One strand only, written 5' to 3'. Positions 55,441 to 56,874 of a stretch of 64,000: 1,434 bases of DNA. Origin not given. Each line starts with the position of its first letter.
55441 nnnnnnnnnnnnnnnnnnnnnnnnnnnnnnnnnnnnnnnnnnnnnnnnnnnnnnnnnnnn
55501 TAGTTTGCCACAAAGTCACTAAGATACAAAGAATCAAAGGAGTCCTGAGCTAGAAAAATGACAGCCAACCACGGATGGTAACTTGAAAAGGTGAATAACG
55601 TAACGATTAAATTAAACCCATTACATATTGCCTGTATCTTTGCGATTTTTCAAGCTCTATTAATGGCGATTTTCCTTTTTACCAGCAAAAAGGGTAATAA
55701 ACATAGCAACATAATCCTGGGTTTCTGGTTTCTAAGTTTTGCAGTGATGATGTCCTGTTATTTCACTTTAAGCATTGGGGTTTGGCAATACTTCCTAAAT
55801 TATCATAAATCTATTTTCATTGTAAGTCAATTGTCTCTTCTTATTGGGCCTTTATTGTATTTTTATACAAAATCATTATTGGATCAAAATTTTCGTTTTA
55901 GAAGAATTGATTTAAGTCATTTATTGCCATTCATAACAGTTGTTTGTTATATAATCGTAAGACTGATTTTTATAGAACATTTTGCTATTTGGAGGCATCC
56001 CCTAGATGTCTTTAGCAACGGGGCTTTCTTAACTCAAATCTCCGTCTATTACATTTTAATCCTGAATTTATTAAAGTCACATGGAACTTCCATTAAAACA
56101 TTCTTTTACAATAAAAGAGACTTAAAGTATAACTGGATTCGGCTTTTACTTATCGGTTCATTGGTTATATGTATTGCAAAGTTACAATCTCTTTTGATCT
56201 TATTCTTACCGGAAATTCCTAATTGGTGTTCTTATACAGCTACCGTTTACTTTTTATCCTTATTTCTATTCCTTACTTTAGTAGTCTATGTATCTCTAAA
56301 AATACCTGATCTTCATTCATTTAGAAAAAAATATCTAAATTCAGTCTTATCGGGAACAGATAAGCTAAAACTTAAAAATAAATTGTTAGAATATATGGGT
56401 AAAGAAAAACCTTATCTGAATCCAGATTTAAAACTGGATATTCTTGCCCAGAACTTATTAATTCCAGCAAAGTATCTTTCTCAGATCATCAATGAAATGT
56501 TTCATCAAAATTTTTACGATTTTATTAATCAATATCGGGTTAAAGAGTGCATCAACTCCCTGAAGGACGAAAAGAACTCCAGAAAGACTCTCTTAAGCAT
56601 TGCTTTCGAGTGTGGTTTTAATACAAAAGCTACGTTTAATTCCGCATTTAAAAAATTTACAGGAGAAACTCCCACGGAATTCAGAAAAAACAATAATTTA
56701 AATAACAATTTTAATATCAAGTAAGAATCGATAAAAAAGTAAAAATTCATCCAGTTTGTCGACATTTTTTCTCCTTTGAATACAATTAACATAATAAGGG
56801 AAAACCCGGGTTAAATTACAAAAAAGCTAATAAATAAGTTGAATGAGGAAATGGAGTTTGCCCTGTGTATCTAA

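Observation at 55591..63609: Triplicated two-gene cassette: 7-TM AraC-type regulator + T9SS-secreted PD40 beta-propeller protein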

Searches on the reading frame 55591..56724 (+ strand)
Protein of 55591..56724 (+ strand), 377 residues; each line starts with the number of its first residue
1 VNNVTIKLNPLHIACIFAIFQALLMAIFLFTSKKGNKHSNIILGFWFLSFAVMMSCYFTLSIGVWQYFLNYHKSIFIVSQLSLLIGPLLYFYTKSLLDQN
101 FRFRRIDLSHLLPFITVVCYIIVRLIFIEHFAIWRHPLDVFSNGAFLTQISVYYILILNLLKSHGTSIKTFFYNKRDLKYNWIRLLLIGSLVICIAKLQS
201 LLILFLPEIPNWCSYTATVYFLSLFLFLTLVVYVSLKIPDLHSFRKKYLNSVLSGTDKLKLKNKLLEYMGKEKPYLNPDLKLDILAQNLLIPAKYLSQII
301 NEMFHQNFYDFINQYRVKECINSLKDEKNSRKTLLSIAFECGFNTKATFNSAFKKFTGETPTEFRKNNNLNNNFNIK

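Call 3: search_protein_families(library=pfam, proteins=[window:55591-56724:+], max_evalue=0.01)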
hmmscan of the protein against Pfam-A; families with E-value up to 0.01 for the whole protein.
window:55591-56724:+ (377 aa): 2 families
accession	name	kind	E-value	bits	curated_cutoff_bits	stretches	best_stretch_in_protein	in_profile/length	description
PF12833.13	HTH_18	-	3.3e-16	59.8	33.6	1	285-366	1-79/80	Helix-turn-helix domain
PF00165.29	HTH_AraC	-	9e-07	29.3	26.6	1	329-366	6-42/42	Bacterial regulatory helix-turn-helix proteins, AraC family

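Call 4: search_protein_families(library=ncbifam, proteins=[window:55591-56724:+], max_evalue=0.01)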
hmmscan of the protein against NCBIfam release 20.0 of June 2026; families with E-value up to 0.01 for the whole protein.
window:55591-56724:+ (377 aa): 19 families
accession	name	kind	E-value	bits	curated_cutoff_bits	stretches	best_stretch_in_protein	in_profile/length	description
NF047455.1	TF_Staph_AryK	equivalog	2.8e-12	45.7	850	1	247-369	140-260/759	transcriptional regulator AryK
NF007243.0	PRK09685.1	equivalog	6.5e-10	38.9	199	1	278-367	214-301/303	transcriptional regulator FeaR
NF007693.0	PRK10371.1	equivalog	1.5e-07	30.9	253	1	277-368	212-300/309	transcriptional regulator MelR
NF007584.0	PRK10219.1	equivalog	1.1e-06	28.9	174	1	276-366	18-105/107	superoxide response transcriptional regulator SoxS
NF047788.1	TransRegPocR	equivalog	3.8e-06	26.4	500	1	259-370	189-293/296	transcriptional regulator PocR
TIGR04094.1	adjacent_YSIRK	equivalog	1.6e-05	24.1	200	1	276-365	298-383/383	YSIRK-targeted surface antigen transcriptional regulator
NF007633.0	PRK10296.1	equivalog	2.7e-05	23.8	264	1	294-368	204-275/280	transcriptional regulator ChbR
NF007860.0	PRK10572.1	equivalog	2.7e-05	23.2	208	1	276-370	196-287/292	arabinose operon transcriptional regulator AraC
NF049932.1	TranspRegBtr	equivalog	3.6e-05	22.5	900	1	279-367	180-265/531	bacillibactin transport transcriptional regulator Btr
NF010028.0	PRK13503.1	equivalog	8.2e-05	22.1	288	1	246-369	159-274/278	HTH-type transcriptional activator RhaS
NF006902.0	PRK09393.1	equivalog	0.00014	21.2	425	1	264-369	224-323/327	transcriptional regulator FtrA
NF012228.1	RobA_TF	equivalog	0.00031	20.3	380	1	279-370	19-107/286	MDR efflux pump AcrAB transcriptional activator RobA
NF041686.2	ant_diox_reg_AndR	equivalog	0.0017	18.1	350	1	279-363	233-316/321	anthranilate 1,2-dioxygenase regulatory protein AndR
NF011701.0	PRK15121.1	equivalog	0.0021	17.7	426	1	296-370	38-109/289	MDR efflux pump AcrAB transcriptional activator RobA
NF050186.1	TransRegGliRPseudo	equivalog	0.0025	17.2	570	1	332-368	301-337/338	AraC family transcriptional regulator GliR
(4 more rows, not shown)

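Call 16: find_homologous_proteins(query=window:55591-56724:+, max_evalue=0.00001)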
Query window:55591-56724:+ (377 aa): 808 proteins with E <= 0.00001 among 8000 candidates; the best 120 are listed.
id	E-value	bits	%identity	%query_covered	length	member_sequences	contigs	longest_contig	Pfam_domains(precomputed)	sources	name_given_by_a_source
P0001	3.6e-215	732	94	91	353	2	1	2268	PF12833.14,PF00165.30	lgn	-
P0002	8.7e-156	537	68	100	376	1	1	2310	PF12833.14,PF00165.30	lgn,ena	-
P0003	6.3e-154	531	67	99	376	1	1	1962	PF12833.14,PF00165.30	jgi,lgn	-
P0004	1.9e-153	529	67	97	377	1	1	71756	PF12833.14,PF00165.30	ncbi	-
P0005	2.7e-153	529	67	99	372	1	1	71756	PF12833.14,PF00165.30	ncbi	-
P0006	2.8e-153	529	67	97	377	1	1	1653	PF12833.14,PF00165.30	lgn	-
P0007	5.7e-150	518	65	99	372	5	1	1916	PF12833.14,PF00165.30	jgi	jgi:AraC-like DNA-binding protein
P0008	2.0e-148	513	64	98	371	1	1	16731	PF12833.14,PF00165.30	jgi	jgi:AraC-like DNA-binding protein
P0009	3.7e-144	499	64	98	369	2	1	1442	PF12833.14,PF00165.30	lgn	-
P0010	3.6e-143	495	66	97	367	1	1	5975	PF12833.14,PF00165.30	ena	-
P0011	4.1e-143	495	65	98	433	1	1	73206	PF12833.14,PF00165.30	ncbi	-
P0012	7.0e-143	494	63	98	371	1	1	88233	PF12833.14,PF00165.30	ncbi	-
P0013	1.8e-140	486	63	97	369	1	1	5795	PF12833.14,PF00165.30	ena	-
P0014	2.3e-135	470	63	97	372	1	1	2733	PF12833.14,PF00165.30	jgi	jgi:AraC-like DNA-binding protein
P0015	1.4e-130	454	59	94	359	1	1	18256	PF12833.14,PF00165.30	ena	-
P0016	1.9e-130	453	60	99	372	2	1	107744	PF12833.14,PF00165.30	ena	-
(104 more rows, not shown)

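Call 17: find_encoding_contigs(protein=P0004, flank=10000, max_places=3)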
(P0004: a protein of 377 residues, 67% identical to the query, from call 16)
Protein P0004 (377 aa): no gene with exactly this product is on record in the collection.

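Call 18: find_encoding_contigs(protein=P0011, flank=10000, max_places=3)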
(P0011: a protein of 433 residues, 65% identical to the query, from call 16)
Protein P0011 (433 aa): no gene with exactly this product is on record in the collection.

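Call 19: find_encoding_contigs(protein=P0012, flank=10000, max_places=3)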
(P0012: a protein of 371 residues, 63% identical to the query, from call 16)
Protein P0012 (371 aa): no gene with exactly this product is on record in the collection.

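Call 21: find_related_loci(query=A2, collection=genome_contigs, flank=10000)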
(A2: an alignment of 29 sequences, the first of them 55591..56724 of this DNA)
Query A2 (377 aa) in genome_contigs; peptide patterns used: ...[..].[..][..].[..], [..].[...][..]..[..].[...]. (x = any residue, [..] = any of these).
599 stretches matched a pattern (row limit reached: there are more); 590 encode a relative of the query (tblastn E <= 1e-3); the best 80 are kept; 80 distinct loci.
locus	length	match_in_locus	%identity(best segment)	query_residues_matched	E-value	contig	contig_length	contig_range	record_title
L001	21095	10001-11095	44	2-366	5e-86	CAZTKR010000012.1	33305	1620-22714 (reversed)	MAG TPA_asm: uncultured bacterium isolate binchicken_co334_18 genome assembly, contig: NODE_2135_length_33305_cov_6.1654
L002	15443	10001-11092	37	3-367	1e-77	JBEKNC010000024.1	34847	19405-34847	MAG: Bacteroidota bacterium isolate SPRUCE 408 SPRUCE_408_24, whole genome shotgun sequence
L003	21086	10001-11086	38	6-367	4e-70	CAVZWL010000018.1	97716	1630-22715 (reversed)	MAG: Ignavibacteriota bacterium isolate MFD01476.bin.2.1 genome assembly, contig: contig_46344, whole genome shotgun seq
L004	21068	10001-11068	33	12-366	3e-63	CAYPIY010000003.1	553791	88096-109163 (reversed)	MAG TPA_asm: uncultured Bacteroidota bacterium isolate binchicken_co115_100 genome assembly, contig: NODE_8_length_55379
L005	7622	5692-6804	34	6-366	8e-51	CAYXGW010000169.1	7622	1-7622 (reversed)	MAG TPA_asm: uncultured Deferribacteres bacterium isolate binchicken_co182_195 genome assembly, contig: NODE_4537_length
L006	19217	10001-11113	33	13-369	7e-51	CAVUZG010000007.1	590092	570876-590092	MAG: uncultured Ignavibacteria bacterium isolate MFD05684.bin.1.398 genome assembly, contig: contig_37283, whole genome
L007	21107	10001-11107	35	18-369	1e-49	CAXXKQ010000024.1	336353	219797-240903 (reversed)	MAG: Prolixibacteraceae bacterium isolate 770c2db8-c160-4750-8e47-39b5f4152a8a genome assembly, contig: contig_24, whole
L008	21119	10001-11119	34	16-365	6e-48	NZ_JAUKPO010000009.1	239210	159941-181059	Rhodocytophaga aerolata strain KACC 12507 NODE_9_length_239210_cov_83.999665, whole genome shotgun sequence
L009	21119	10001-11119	33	10-366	8e-45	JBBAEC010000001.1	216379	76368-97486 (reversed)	MAG: Balneolaceae bacterium isolate SO_2017_LW2_144 scaffold_82_c1_LW138R_2017, whole genome shotgun sequence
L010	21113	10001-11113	33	19-369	6e-45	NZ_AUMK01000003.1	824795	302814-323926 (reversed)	Aquimarina latercula DSM 2041 H526DRAFT_scaffold00002.2_C, whole genome shotgun sequence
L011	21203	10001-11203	29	1-369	3e-44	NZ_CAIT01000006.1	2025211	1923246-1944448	Fibrisoma limi BUZ 3 strain type strain:BUZ 3, whole genome shotgun sequence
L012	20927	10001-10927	34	83-368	1e-43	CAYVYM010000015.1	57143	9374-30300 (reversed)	MAG TPA_asm: uncultured Rikenella sp. isolate SRP217488_co1_217 genome assembly, contig: NODE_181_length_57143_cov_6.769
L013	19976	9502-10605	32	16-367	1e-43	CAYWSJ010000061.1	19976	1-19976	MAG TPA_asm: uncultured Bacteroidales bacterium isolate binchicken_co13_419 genome assembly, contig: NODE_3742_length_19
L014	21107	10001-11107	32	6-369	3e-43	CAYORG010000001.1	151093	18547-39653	MAG TPA_asm: uncultured Bacteroidales bacterium isolate binchicken_co89_594 genome assembly, contig: NODE_48_length_1510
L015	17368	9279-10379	31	11-369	2e-43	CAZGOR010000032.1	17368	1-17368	MAG TPA_asm: uncultured Bacteroides sp. isolate binchicken_co116_246 genome assembly, contig: NODE_3229_length_17368_cov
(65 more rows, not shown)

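Call 23: find_encoding_contigs(protein=P0016, flank=10000, max_places=3)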
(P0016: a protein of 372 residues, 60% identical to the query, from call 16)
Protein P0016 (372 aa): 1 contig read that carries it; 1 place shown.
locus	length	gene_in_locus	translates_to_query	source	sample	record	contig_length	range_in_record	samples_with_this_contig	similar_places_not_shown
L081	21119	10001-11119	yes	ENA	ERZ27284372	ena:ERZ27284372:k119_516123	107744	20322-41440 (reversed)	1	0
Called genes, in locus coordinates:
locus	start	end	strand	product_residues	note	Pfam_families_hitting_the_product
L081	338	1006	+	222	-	PF13487:HD_5, PF01966:HD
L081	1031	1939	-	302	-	-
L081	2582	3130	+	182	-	-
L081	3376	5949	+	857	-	PF02985:HEAT (faint), PF03130:HEAT_PBS (faint), PF13646:HEAT_2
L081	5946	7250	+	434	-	PF03951:Gln-synt_N, PF00120:Gln-synt_C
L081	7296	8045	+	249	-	PF01113:DapB_N, PF05173:DapB_C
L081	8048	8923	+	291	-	PF00701:DHDPS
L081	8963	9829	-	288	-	PF02517:Rce1-like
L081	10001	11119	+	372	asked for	PF12833:HTH_18, PF00165:HTH_AraC (weak)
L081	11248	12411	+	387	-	PF07676:PD40 (faint), PF13860:FlgD_ig (weak), PF18962:Por_Secre_tail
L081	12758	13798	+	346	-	PF00331:Glyco_hydro_10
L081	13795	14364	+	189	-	PF28474:DUF8412, PF13376:OmdA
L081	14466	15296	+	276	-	PF01149:Fapy_DNA_glyco, PF06831:H2TH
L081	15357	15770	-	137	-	PF12675:DUF3795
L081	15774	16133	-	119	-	PF12675:DUF3795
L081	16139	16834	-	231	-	PF01177:Asp_Glu_race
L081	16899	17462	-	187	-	PF14512:TM1586_NiRdase (faint), PF00881:Nitroreductase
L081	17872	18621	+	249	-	PF19089:DUF5777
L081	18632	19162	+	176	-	PF03351:DOMON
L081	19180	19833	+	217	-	PF00127:Copper-bind, PF13860:FlgD_ig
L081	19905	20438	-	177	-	PF01814:Hemerythrin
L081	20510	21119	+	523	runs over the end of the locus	PF13860:FlgD_ig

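Call 24: find_encoding_contigs(protein=P0008, flank=10000, max_places=3)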
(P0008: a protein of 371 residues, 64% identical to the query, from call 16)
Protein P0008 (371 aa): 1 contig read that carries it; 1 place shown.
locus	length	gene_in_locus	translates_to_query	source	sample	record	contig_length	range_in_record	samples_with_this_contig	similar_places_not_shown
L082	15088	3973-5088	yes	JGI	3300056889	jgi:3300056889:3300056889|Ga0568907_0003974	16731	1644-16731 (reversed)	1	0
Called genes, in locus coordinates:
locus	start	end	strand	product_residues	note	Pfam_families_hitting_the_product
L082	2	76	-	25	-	?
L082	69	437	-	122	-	-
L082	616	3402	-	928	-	-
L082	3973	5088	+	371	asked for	PF12833:HTH_18, PF00165:HTH_AraC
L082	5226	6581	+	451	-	PF18962:Por_Secre_tail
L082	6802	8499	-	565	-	-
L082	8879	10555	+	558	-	PF02463:SMC_N, PF11398:DUF2813 (faint), PF13175:AAA_15, PF13476:AAA_23, PF13304:AAA_21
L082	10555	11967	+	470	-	PF00580:UvrD-helicase (faint), PF01443:Viral_helicase1 (faint), PF13245:AAA_19 (weak)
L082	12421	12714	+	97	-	PF00076:RRM_1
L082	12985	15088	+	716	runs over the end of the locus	-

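Call 25: find_related_loci(query=A2, collection=metagenome_contigs, flank=8000)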
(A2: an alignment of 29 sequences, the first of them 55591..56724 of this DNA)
Query A2 (377 aa) in metagenome_contigs; peptide patterns used: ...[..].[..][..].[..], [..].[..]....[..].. (x = any residue, [..] = any of these).
600 stretches matched a pattern (row limit reached: there are more); 585 encode a relative of the query (tblastn E <= 1e-3); the best 80 are kept; 80 distinct loci.
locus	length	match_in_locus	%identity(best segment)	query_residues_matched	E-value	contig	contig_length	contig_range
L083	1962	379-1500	67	1-374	1e-174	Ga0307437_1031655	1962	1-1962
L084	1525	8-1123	65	1-372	1e-167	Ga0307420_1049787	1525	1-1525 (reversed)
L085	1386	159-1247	40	4-367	4e-84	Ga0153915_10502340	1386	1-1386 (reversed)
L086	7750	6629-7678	36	15-365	4e-71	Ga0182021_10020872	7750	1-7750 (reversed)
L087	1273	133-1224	35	3-365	5e-68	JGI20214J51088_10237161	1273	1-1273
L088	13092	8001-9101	38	6-374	1e-67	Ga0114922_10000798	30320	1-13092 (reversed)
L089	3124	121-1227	32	5-369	3e-53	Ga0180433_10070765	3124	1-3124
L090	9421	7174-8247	32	13-366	1e-52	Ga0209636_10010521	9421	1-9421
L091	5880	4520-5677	33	2-366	5e-51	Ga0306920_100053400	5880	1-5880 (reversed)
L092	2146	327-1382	32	21-367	2e-49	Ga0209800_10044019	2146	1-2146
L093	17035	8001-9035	33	31-364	5e-48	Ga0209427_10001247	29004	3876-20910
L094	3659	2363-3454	32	16-369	7e-48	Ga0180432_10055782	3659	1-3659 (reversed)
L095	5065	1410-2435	33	26-371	2e-47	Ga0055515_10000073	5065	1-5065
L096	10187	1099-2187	37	5-366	6e-68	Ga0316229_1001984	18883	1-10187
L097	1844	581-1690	31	7-366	1e-47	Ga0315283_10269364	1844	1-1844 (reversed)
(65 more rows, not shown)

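Call 31: search_protein_families(library=pfam, alignment_id=A3, max_evalue=0.001)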
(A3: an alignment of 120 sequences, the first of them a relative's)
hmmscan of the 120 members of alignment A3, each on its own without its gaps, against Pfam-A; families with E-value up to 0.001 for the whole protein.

A. member 1, L001:11263-12297:+ (344 aa): 4 families
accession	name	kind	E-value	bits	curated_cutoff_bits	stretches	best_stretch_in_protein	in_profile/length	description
PF13484.11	Fer4_16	-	1.2e-11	45.7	30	1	218-282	1-66/66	4Fe-4S double cluster binding domain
PF14697.11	Fer4_21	-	2.3e-06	28.1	35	1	209-236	32-59/59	4Fe-4S dicluster domain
PF13187.11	Fer4_9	-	3.5e-05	24.2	27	0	218-239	1-22/52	4Fe-4S dicluster domain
PF13237.11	Fer4_10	-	0.00076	19.8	25.5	0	213-280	3-53/53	4Fe-4S dicluster domain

B. families by the number of members that match (of 120 scanned): 129 families (the first 25 are shown)
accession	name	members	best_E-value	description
PF20046.4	DUF6448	22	1.6e-58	Family of unknown function (DUF6448)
PF18962.6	Por_Secre_tail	8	3.1e-11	Secretion system C-terminal sorting domain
PF00561.26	Abhydrolase_1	7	5.8e-23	alpha/beta hydrolase fold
PF13715.12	CarbopepD_reg_2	5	4.4e-20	CarboxypepD_reg-like domain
PF13620.12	CarboxypepD_reg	5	7.2e-15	Carboxypeptidase regulatory-like domain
PF02517.21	Rce1-like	4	1.7e-20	Type II CAAX prenyl endopeptidase Rce1-like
PF07681.17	DoxX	4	2.5e-10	DoxX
PF12146.15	Hydrolase_4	4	1.5e-09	Serine aminopeptidase, S33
PF04173.18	DoxD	4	3.3e-06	TQO small subunit DoxD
PF03572.23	Peptidase_S41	3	2.1e-16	Peptidase family S41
PF07719.23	TPR_2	3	5.6e-16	Tetratricopeptide repeat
PF12697.13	Abhydrolase_6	3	7.4e-13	Alpha/beta hydrolase family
PF13181.12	TPR_8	3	8.5e-12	Tetratricopeptide repeat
PF07715.20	Plug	3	3e-08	TonB-dependent Receptor Plug Domain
PF13505.12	OMP_b-brl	3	1.3e-05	Outer membrane protein beta-barrel domain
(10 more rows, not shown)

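Call 41: predict_structure(alignment_id=A4)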
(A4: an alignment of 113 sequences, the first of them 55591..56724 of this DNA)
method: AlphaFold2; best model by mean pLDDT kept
length: 377 residues; sequences in the alignment: 113
mean_pLDDT: 91.2   pTM: 0.76
mean pLDDT of the five models: 91.2, 90.7, 90.5, 90.3, 89.3
residues with pLDDT >= 90: 290; 70-90: 61; 50-70: 21; < 50: 5
segments of 3 or more residues with pLDDT < 50: 374-377
pLDDT, mean of each block of 10 residues (from residue 1): 73 95 97 90 97 95 90 96 98 94 96 97 95 89 96 97 92 86 96 94 81 79 95 87 62 91 98 98 98 95 92 98 91 96 97 96 87 48
secondary structure, 60 per line:
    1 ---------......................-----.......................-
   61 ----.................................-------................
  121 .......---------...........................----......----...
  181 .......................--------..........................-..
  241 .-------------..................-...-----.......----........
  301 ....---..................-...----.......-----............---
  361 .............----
elements in order: H10-31 H37-59 H65-97 H105-127 H137-163 H168-173 H178-203 H212-237 H255-272 H282-288 H293-304 H308-325 H334-340 H346-357 H361-373
